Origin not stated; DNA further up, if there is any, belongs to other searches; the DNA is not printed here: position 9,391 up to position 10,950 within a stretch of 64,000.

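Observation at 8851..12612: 1253-aa secreted protein with alternating PKD and PEBP-like modules around an unknown central domain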

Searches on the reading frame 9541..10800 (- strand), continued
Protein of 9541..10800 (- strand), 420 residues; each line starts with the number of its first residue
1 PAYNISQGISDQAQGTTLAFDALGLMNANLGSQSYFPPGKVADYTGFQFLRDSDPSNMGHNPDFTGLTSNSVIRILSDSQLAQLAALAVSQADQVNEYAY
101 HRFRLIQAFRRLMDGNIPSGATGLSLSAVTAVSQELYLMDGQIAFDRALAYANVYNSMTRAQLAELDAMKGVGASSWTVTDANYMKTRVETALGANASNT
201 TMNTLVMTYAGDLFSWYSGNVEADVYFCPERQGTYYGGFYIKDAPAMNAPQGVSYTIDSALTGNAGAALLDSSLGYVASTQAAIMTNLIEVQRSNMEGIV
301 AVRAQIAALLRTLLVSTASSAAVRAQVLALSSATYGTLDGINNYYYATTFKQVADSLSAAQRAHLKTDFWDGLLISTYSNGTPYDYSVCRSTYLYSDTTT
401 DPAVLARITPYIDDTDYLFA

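Call 48: search_protein_families(library=pfam, alignment_id=A6, max_evalue=0.00001)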
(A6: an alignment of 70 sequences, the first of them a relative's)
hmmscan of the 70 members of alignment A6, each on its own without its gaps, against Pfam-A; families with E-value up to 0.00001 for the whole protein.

A. member 1, P0257 (933 aa): 2 families
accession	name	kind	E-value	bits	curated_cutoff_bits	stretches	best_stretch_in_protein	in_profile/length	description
PF18911.6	PKD_4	-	3.3e-33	114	27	2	527-593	13-83/85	PKD domain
PF00801.26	PKD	-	4.4e-29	100.7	23.5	2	526-589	7-76/80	PKD domain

B. families by the number of members that match (of 70 scanned): 39 families (the first 25 are shown)
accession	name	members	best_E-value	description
PF01161.25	PBP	16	2e-22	Phosphatidylethanolamine-binding protein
PF18911.6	PKD_4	8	6.8e-61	PKD domain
PF00801.26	PKD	7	8.8e-52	PKD domain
PF07813.17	LTXXQ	7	3.3e-08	LTXXQ motif family protein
PF18962.6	Por_Secre_tail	4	1.4e-13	Secretion system C-terminal sorting domain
PF07603.17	Lcl_C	3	8.5e-51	Lcl C-terminal domain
PF00041.27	fn3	3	2.5e-23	Fibronectin type III domain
PF01833.30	TIG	3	9.9e-16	IPT/TIG domain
PF10342.15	Kre9_KNH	2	2.4e-27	Kre9/KNH-like N-terminal Ig-like domain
PF13517.12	FG-GAP_3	2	1.5e-13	FG-GAP-like repeat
PF00036.39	EF-hand_1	2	2.4e-13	EF hand domain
PF13405.12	EF-hand_6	2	5.1e-11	EF-hand domain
PF22073.2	Cep192_D4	2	6e-09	Cep192 domain 4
PF13499.12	EF-hand_7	2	3.4e-08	EF-hand domain pair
PF13801.11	Metal_resist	2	8.7e-07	Heavy-metal resistance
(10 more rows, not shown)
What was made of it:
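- X-PEBP link: PEBP is the commonest fused domain, in 16 of 70 representatives (call 48).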

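Call 51: find_encoding_contigs(protein=P0049, flank=8000, max_places=1)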
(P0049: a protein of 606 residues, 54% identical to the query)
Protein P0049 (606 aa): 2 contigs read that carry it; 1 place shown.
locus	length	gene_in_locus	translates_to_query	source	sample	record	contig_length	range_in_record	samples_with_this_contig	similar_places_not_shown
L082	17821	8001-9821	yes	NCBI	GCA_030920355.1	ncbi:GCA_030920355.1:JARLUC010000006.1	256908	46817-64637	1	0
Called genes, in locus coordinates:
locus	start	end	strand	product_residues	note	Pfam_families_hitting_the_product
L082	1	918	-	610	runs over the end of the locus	PF02770:Acyl-CoA_dh_M, PF00441:Acyl-CoA_dh_1, PF22924:ACOX_C_alpha1, PF12806:Acyl-CoA_dh_C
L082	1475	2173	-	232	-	PF00072:Response_reg, PF00196:GerE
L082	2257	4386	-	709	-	PF08269:dCache_2, PF17200:sCache_2, PF17201:Cache_3-Cache_2, PF17201:Cache_3-Cache_2, PF17200:sCache_2, PF00672:HAMP, PF13426:PAS_9, PF02518:HATPase_c, +3 more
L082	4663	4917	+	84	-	PF02604:PhdYeFM_antitox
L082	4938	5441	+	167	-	PF00132:Hexapep (weak)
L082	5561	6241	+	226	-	PF00072:Response_reg, PF00486:Trans_reg_C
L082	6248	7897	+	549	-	PF00672:HAMP, PF00512:HisKA, PF02518:HATPase_c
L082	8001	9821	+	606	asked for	PF01161:PBP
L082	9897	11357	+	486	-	-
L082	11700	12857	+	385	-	-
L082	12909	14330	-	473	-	PF01546:Peptidase_M20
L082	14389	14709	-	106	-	PF00557:Peptidase_M24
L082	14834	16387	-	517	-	PF13371:TPR_9 (faint), PF25062:ARM_TT21_N (faint), PF00515:TPR_1 (weak), PF13414:TPR_11, PF13414:TPR_11 (weak), PF00515:TPR_1 (weak), PF07719:TPR_2 (weak), PF13414:TPR_11, +8 more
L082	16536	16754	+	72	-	-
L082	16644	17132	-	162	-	PF00015:MCPsignal (weak)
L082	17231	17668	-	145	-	-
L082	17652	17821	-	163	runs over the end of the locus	-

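Call 52: find_encoding_contigs(protein=P0053, flank=8000, max_places=1)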
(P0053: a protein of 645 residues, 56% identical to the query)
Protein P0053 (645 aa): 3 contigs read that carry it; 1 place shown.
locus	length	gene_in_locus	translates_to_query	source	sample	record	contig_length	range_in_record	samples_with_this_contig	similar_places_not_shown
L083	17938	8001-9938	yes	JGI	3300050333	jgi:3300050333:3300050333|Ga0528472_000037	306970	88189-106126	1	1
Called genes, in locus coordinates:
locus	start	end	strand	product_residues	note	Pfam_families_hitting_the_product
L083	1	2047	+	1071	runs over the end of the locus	PF00873:ACR_tran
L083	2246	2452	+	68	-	-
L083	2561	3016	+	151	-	-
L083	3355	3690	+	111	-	-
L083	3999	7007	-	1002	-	PF00069:Pkinase, PF07714:PK_Tyr_Ser-Thr, PF13424:TPR_12 (faint), PF00069:Pkinase, PF13428:TPR_14 (faint), PF07719:TPR_2 (faint), PF14559:TPR_19 (faint), PF10952:DUF2753 (faint), +1 more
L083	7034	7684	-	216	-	PF07638:Sigma70_ECF, PF04542:Sigma70_r2, PF08281:Sigma70_r4_2, PF04545:Sigma70_r4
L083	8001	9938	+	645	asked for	PF01161:PBP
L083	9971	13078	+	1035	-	PF14269:Arylsulfotran_2 (faint), PF05935:Arylsulfotrans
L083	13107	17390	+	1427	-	PF03781:FGE-sulfatase, PF08450:SGL, PF05935:Arylsulfotrans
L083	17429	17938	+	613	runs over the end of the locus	PF01161:PBP, PF07603:Lcl_C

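Call 53: find_encoding_contigs(protein=P0100, flank=8000, max_places=1)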
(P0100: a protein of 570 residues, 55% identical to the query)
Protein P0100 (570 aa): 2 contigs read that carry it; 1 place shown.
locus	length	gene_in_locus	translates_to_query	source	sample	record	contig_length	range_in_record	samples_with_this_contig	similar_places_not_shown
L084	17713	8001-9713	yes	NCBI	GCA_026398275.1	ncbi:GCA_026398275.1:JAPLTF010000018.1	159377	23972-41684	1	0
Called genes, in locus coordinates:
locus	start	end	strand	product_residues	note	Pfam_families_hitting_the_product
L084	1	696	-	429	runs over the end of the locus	PF12704:MacB_PCD, PF02687:FtsX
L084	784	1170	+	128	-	PF00903:Glyoxalase, PF13669:Glyoxalase_4, PF18029:Glyoxalase_6 (weak)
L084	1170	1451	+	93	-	PF04365:BrnT_toxin (weak)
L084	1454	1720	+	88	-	PF12441:CopG_antitoxin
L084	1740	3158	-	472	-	PF00672:HAMP, PF00512:HisKA, PF13581:HATPase_c_2 (weak), PF02518:HATPase_c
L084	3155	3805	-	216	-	PF00072:Response_reg, PF00486:Trans_reg_C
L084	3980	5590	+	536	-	-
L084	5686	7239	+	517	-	PF07813:LTXXQ (faint)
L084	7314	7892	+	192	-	PF01161:PBP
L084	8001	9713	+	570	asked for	-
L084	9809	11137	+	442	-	PF07603:Lcl_C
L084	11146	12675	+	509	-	PF00884:Sulfatase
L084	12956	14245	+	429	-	PF16656:Pur_ac_phosph_N (weak), PF00149:Metallophos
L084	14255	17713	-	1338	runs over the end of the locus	-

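Call 56: search_protein_families(library=ncbifam, proteins=[L051:5018-6589:-, L041:2386-3114:-, L033:1815-3440:+, L082:6248-7897:+, L082:5561-6241:+, L002:12416-13939:+, L084:3980-5590:+], max_evalue=0.00001)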
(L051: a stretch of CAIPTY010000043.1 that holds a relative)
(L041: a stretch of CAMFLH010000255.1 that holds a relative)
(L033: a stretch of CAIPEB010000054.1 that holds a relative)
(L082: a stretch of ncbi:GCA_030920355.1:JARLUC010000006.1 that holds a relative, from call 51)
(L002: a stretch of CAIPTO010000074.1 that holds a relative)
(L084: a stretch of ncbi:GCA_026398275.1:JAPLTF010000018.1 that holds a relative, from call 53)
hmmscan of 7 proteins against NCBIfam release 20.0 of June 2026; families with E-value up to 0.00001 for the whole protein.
L051:5018-6589:- (524 aa): 68 families (the best 25 are shown)
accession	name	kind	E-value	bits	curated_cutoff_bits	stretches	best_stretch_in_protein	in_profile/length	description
NF045900.1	HisKinCpxALeg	equivalog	1.5e-82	277.7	800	1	227-522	157-450/451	two-component system sensor histidine kinase CpxA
NF007007.0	PRK09470.1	equivalog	1.9e-66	224.9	486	1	231-523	178-459/463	envelope stress sensor histidine kinase CpxA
TIGR02966.1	phoR_proteo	equivalog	1.5e-45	155.7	334.2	1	284-513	101-325/333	phosphate regulon sensor histidine kinase PhoR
NF007898.0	PRK10604.1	equivalog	5.3e-44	151.1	478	1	235-522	149-422/433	two-component system sensor histidine kinase RstB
NF008312.0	PRK11100.1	equivalog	2.4e-41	142.1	356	1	230-522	190-473/477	two-component system sensor histidine kinase CreC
NF046044.1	PnpS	equivalog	1.9e-40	139.1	400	1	303-522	172-390/390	two-component system histidine kinase PnpS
NF012163.2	BaeS_SmeS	equivalog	2.4e-40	138.8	500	1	229-522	171-457/457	sensor histidine kinase efflux regulator BaeS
TIGR01386.1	cztS_silS_copS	subfamily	2.5e-40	138.8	292.55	1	230-509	172-445/457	heavy metal sensor histidine kinase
NF041735.1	hist_kin_RppB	equivalog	1.8e-38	132.4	400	1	302-522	217-438/438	two-component system sensor histidine kinase RppB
NF007837.0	PRK10549.1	equivalog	7.6e-38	130.4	603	1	230-523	173-458/466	envelope stress sensor histidine kinase BaeS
NF033092.0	HK_WalK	equivalog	3.6e-37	128.2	725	1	303-522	374-593/594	cell wall metabolism sensor histidine kinase WalK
NF040691.1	MtrAB_MtrB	equivalog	1.3e-35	123.4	450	1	232-522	199-491/507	MtrAB system histidine kinase MtrB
NF008235.0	PRK11006.1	equivalog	5.6e-35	121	390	1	284-522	191-422/431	phosphate regulon sensor histidine kinase PhoR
NF007004.0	PRK09467.1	equivalog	1.5e-34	119.6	415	1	232-523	167-436/440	two-component system sensor histidine kinase EnvZ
NF008025.0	PRK10755.1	equivalog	2.2e-31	108.8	314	1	278-510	120-342/362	two-component system sensor histidine kinase PmrB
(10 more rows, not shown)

L041:2386-3114:- (243 aa): 85 families (the best 25 are shown)
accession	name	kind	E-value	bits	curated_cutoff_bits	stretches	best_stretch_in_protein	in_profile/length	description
TIGR01387.1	cztR_silR_copR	subfamily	9.2e-71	237.9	279.2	1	18-238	1-217/218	heavy metal response regulator transcription factor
NF007346.1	PRK09836.1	equivalog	2.8e-61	207.2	420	1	16-241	1-223/227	copper/silver response regulator transcription factor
NF008567.0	PRK11517.1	equivalog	3e-61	206.6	353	1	16-240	1-219/223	response regulator transcription factor HprR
NF041734.1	resp_reg_RppA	equivalog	2.5e-60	203.7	250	1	16-240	1-228/229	two-component system response regulator RppA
TIGR02154.1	PhoB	equivalog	1.5e-58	197.8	296.2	1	16-239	3-225/226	phosphate regulon transcriptional regulator PhoB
NF040689.1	MtrAB_MtrA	equivalog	2.9e-57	193.5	300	1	18-238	1-217/219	MtrAB system response regulator MtrA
NF008296.0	PRK11083.1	equivalog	2.6e-53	180.7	273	1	16-240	4-226/228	two-component system response regulator CreB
NF007663.1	PRK10336.1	equivalog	4.8e-53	180.1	345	1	16-237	1-214/219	quorum sensing response regulator transcription factor QseB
NF041733.1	resp_reg_CseB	equivalog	7e-53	179.3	350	1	17-240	2-227/228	two-component system response regulator CseB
NF045991.1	RespRegCtrARhodob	equivalog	1.2e-52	178.9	350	1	16-242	1-224/224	response regulator transcription factor CtrA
NF007928.2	PRK10643.1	equivalog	1.1e-51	175.5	330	1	16-238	1-215/216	two-component system response regulator PmrA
NF012023.0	PRK15479.1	equivalog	1.8e-51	174.9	337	1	16-239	1-217/224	transcriptional regulator TctD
NF045944.1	ResRegRpaBCyano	equivalog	1.2e-50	172.1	330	1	19-240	1-228/229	response regulator transcription factor RpaB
NF040534.1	resp_reg_YycF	equivalog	1.6e-50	171.5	340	1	17-241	2-229/231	response regulator YycF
NF045914.1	RespRegNblR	equivalog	1.8e-48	165.1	300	1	16-241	7-227/228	response regulator transcription factor NblR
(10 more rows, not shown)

L033:1815-3440:+ (542 aa): 0 families

L082:6248-7897:+ (549 aa): 71 families (the best 25 are shown)
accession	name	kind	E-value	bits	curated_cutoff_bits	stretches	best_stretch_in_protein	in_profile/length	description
TIGR01386.1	cztS_silS_copS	subfamily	4.6e-73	246.7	292.55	1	216-545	130-457/457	heavy metal sensor histidine kinase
NF007345.0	PRK09835.1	subfamily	3.5e-50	170.9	423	1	270-545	204-479/482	Cu(+)/Ag(+) sensor histidine kinase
NF033092.0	HK_WalK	equivalog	5e-49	167.4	725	1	330-546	374-594/594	cell wall metabolism sensor histidine kinase WalK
NF041735.1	hist_kin_RppB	equivalog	1.9e-47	162.1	400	1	322-545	210-438/438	two-component system sensor histidine kinase RppB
NF040691.1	MtrAB_MtrB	equivalog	1e-46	160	450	1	244-546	180-492/507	MtrAB system histidine kinase MtrB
TIGR02966.1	phoR_proteo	equivalog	8.4e-45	153.2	334.2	1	330-543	116-332/333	phosphate regulon sensor histidine kinase PhoR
NF012163.2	BaeS_SmeS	equivalog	9.3e-45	153.4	500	1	224-545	140-457/457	sensor histidine kinase efflux regulator BaeS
NF046044.1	PnpS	equivalog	1.5e-43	149.3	400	1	331-545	173-390/390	two-component system histidine kinase PnpS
NF007837.0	PRK10549.1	equivalog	1.9e-41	142.3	603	1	254-547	167-459/466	envelope stress sensor histidine kinase BaeS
NF012226.0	AdeS_HK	equivalog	1.2e-39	136.5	500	1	269-545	78-352/353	two-component sensor histidine kinase AdeS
NF052314.1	T9SS_HK_PorY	subfamily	1.4e-39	136.4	350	1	250-528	133-403/418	PorY family sensor histidine kinase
NF045903.1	CuHisKinLciSLeg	equivalog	4.4e-39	134.9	700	1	250-544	61-356/357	copper-responsive two-component system sensor histidine kinase LciS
NF033091.0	HK_VanS_ACDEFG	equivalog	1.3e-37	129.5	400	1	336-545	82-293/293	vancomycin resistance histidine kinase VanS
NF007898.0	PRK10604.1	equivalog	4.5e-37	128.2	478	1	243-546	130-423/433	two-component system sensor histidine kinase RstB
NF008312.0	PRK11100.1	equivalog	6.2e-35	120.9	356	1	246-546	181-474/477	two-component system sensor histidine kinase CreC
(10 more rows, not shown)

L082:5561-6241:+ (226 aa): 92 families (the best 25 are shown)
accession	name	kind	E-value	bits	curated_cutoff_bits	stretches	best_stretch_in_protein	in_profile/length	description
TIGR01387.1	cztR_silR_copR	subfamily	4e-74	248.9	279.2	1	3-219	1-217/218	heavy metal response regulator transcription factor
NF007346.1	PRK09836.1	equivalog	9.8e-66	221.8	420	1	1-223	1-224/227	copper/silver response regulator transcription factor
NF008567.0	PRK11517.1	equivalog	2.3e-63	213.5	353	1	1-220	1-218/223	response regulator transcription factor HprR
TIGR02154.1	PhoB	equivalog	5.6e-63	212.3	296.2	1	2-220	4-225/226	phosphate regulon transcriptional regulator PhoB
NF041734.1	resp_reg_RppA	equivalog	8.7e-63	211.7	250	1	1-220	1-227/229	two-component system response regulator RppA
NF040689.1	MtrAB_MtrA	equivalog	1.6e-62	210.7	300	1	3-220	1-218/219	MtrAB system response regulator MtrA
NF045991.1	RespRegCtrARhodob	equivalog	3.1e-58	197.2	350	1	1-220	1-221/224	response regulator transcription factor CtrA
NF045944.1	ResRegRpaBCyano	equivalog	4.1e-58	196.5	330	1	4-220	1-227/229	response regulator transcription factor RpaB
NF007928.2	PRK10643.1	equivalog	2e-55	187.7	330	1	1-220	1-216/216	two-component system response regulator PmrA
NF007663.1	PRK10336.1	equivalog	9.5e-55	185.7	345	1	1-220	1-216/219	quorum sensing response regulator transcription factor QseB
NF007005.1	PRK09468.1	equivalog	1.8e-53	181.4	331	1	2-224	5-235/237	osmolarity response regulator transcription factor OmpR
NF045914.1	RespRegNblR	equivalog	1.9e-53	181.4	300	1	2-220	8-225/228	response regulator transcription factor NblR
NF012023.0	PRK15479.1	equivalog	6.8e-53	179.5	337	1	1-220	1-217/224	transcriptional regulator TctD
NF040534.1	resp_reg_YycF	equivalog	2e-52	177.8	340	1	2-220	2-227/231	response regulator YycF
NF041733.1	resp_reg_CseB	equivalog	4.1e-52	176.8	350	1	2-220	2-226/228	two-component system response regulator CseB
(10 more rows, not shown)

L002:12416-13939:+ (508 aa): 0 families

L084:3980-5590:+ (536 aa): 0 families
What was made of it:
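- Response regulators beside X score best as heavy-metal regulators (238-249 bits, call 56).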

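Call 74: find_encoding_contigs(protein=P0113, flank=7000, max_places=1)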
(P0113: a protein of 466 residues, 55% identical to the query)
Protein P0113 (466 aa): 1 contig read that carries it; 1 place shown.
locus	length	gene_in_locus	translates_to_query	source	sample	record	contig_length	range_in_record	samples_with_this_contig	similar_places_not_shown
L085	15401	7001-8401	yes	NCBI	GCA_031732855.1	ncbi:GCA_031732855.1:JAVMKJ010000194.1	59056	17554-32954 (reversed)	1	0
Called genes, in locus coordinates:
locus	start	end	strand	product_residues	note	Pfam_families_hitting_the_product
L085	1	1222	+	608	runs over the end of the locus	PF03600:CitMHS, PF06808:DctM (weak), PF02080:TrkA_C, PF00939:Na_sulph_symp, PF03600:CitMHS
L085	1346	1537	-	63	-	-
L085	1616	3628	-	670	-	PF01144:CoA_trans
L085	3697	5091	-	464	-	-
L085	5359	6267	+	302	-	PF00126:HTH_1, PF03466:LysR_substrate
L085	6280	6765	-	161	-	PF00571:CBS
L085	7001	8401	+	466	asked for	-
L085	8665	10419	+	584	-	PF00672:HAMP, PF00512:HisKA, PF02518:HATPase_c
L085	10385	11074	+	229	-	PF00072:Response_reg, PF00486:Trans_reg_C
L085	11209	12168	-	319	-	PF02685:Glucokinase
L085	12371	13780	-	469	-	PF02233:PNTB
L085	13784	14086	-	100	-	PF12769:PNTB_4TM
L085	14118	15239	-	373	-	PF05222:AlaDh_PNT_N, PF01262:AlaDh_PNT_C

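Call 75: find_encoding_contigs(protein=P0002, flank=7000, max_places=1)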
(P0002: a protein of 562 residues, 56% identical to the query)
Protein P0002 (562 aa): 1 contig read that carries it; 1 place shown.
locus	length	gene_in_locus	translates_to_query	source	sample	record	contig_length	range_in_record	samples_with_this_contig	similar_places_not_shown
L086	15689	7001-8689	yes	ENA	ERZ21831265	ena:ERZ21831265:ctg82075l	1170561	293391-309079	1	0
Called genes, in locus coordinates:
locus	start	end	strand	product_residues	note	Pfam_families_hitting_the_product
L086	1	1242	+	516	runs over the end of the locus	-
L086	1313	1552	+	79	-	-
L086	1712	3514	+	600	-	-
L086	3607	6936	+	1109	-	PF03781:FGE-sulfatase, PF01161:PBP, PF05935:Arylsulfotrans, PF14269:Arylsulfotran_2 (weak)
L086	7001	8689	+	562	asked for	PF18884:TSP3_bac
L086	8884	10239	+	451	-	PF01204:Trehalase (faint), PF22422:MGH1-like_GH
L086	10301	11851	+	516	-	PF22848:ASD1_dom, PF06964:Alpha-L-AF_C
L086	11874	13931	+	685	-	PF12905:Glyco_hydro_101, PF18952:DUF5696 (weak)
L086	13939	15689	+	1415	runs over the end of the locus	PF13385:Laminin_G_3, PF02210:Laminin_G_2 (weak), PF18582:HZS_alpha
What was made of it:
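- Sulfatase, arylsulfotransferase and FGE-sulfatase genes are neighbours, and an FGE-sulfatase+PEBP+arylsulfotransferase fusion lies next to X (calls 52, 53, 75).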
